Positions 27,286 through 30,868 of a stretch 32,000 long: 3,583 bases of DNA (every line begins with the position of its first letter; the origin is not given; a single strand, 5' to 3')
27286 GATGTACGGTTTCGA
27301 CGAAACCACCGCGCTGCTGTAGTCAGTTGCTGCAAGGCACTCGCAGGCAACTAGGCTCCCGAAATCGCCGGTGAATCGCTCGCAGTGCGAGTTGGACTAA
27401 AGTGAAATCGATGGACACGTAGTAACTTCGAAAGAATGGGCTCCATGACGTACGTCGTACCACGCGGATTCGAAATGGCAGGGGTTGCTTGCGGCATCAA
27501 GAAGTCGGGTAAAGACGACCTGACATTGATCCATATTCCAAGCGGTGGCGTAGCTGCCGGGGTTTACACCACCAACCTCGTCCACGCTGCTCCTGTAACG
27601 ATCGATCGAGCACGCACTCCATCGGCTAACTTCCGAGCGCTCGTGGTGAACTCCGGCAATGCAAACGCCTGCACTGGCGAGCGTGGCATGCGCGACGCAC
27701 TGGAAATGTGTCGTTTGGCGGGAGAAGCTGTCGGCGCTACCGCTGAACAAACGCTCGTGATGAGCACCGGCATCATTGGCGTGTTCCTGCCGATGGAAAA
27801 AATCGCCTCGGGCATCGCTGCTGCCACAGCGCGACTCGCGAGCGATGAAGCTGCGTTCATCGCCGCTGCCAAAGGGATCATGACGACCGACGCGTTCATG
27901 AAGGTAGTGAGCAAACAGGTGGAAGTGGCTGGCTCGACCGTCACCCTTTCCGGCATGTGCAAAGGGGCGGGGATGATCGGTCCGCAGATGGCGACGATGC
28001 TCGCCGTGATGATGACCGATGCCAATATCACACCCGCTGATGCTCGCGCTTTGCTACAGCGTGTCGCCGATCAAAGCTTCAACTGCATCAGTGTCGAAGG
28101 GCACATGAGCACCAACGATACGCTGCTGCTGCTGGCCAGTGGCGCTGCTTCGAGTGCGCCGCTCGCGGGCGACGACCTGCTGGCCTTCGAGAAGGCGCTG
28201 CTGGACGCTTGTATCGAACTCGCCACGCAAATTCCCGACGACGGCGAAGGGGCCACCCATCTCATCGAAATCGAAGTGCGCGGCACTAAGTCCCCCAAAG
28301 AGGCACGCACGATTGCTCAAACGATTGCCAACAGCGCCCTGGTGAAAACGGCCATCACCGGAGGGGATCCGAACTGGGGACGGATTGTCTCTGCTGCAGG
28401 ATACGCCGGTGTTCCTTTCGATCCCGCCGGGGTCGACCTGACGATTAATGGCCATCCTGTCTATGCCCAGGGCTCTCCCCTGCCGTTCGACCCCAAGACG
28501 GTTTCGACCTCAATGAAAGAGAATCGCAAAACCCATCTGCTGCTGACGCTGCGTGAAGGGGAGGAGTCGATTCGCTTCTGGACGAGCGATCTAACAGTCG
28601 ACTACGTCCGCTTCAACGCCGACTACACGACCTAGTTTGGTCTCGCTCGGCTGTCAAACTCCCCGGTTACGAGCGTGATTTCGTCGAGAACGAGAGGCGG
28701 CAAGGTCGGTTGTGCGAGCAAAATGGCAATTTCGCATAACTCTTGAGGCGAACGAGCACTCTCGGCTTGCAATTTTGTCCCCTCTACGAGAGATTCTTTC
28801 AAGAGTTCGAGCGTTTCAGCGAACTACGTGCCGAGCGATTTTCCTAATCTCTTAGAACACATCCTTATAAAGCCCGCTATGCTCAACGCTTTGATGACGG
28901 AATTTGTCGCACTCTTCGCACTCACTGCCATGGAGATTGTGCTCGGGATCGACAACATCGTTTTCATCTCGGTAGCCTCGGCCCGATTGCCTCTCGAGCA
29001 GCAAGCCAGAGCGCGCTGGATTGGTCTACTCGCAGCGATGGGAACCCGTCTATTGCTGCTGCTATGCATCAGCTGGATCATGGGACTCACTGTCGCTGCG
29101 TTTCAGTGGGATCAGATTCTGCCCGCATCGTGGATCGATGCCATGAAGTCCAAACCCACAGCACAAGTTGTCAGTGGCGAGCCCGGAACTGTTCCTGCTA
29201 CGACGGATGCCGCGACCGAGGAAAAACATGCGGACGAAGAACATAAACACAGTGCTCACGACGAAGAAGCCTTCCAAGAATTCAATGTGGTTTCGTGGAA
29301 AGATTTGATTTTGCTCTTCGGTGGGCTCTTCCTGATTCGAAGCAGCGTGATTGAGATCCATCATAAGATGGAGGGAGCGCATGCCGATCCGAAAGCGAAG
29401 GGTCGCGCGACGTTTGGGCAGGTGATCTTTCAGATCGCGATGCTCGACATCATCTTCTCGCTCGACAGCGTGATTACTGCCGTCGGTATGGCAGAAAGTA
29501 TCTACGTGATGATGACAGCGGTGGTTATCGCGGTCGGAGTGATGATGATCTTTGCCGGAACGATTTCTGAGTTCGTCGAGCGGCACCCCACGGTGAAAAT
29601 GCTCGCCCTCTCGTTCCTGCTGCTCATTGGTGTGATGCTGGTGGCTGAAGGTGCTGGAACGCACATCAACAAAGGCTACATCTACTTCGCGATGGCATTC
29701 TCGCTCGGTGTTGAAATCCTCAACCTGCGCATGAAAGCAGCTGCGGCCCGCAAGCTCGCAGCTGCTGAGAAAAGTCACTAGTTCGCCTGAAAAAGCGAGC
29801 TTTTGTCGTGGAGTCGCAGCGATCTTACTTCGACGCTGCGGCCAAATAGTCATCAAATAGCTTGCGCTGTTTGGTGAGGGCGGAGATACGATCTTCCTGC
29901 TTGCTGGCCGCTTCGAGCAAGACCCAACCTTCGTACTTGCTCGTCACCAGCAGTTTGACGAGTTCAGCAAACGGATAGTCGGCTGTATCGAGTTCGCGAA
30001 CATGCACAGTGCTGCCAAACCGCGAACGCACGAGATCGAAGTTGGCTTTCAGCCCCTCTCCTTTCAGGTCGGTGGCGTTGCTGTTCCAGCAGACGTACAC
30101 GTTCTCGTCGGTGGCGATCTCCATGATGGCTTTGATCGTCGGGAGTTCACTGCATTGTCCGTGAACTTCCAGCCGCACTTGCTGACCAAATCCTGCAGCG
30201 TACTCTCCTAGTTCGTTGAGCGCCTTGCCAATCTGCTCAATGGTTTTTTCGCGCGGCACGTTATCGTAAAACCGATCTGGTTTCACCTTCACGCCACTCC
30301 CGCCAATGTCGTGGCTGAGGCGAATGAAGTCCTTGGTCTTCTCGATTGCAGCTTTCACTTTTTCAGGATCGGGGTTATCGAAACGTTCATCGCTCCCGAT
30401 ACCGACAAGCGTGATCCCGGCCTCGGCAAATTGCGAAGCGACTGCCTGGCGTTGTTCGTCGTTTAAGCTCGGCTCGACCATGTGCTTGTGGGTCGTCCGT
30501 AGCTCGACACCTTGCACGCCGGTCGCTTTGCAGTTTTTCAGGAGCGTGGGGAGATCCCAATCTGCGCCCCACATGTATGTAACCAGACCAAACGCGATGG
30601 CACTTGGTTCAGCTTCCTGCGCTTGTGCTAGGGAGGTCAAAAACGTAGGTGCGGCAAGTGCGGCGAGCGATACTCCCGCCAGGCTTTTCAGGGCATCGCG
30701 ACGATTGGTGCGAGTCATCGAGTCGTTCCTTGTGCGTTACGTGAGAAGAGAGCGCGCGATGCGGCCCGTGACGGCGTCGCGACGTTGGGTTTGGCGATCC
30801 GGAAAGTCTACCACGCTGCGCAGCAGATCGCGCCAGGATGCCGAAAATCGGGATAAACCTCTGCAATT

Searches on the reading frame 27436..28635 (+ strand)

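Call 36: search_protein_families(library=pfam, proteins=[window:27436-28635:+], max_evalue=0.001)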
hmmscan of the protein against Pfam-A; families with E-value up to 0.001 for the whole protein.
window:27436-28635:+ (399 aa): 1 family
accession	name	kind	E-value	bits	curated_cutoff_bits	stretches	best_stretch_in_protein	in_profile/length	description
PF01960.23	ArgJ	-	1.9e-138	461.7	32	1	14-399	2-377/377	ArgJ family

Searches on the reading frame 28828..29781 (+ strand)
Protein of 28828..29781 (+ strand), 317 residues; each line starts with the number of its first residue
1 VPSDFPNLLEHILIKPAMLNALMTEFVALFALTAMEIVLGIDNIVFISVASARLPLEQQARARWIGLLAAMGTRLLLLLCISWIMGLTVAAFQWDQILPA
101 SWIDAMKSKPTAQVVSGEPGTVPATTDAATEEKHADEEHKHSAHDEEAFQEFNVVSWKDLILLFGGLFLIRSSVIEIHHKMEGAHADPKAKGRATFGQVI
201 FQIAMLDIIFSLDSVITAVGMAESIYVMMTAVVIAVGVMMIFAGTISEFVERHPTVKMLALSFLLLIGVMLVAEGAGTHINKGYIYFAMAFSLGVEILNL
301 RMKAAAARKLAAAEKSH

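Call 36: search_protein_families(library=pfam, proteins=[window:28828-29781:+], max_evalue=0.001)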
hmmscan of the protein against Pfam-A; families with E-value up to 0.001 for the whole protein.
window:28828-29781:+ (317 aa): 1 family
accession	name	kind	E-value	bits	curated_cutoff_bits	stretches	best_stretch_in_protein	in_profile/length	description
PF03741.22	TerC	-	2.4e-44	151.6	27.8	1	30-274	1-177/178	Integral membrane protein TerC family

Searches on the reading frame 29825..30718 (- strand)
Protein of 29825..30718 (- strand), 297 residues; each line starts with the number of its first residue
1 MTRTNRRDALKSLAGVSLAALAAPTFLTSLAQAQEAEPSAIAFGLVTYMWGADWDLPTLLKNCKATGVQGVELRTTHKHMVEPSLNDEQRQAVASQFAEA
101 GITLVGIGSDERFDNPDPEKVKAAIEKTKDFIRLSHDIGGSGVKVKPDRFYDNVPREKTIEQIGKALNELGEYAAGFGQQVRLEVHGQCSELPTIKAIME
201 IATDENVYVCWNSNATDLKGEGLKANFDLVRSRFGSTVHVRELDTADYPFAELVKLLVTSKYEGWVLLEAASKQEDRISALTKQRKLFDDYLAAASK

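Call 36: search_protein_families(library=pfam, proteins=[window:29825-30718:-], max_evalue=0.001)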
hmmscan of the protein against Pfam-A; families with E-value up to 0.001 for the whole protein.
window:29825-30718:- (297 aa): 1 family
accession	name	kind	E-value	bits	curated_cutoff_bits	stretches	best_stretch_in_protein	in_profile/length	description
PF01261.30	AP_endonuc_2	-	9.2e-19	68.5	31.1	1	61-274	2-233/249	Xylose isomerase-like TIM barrel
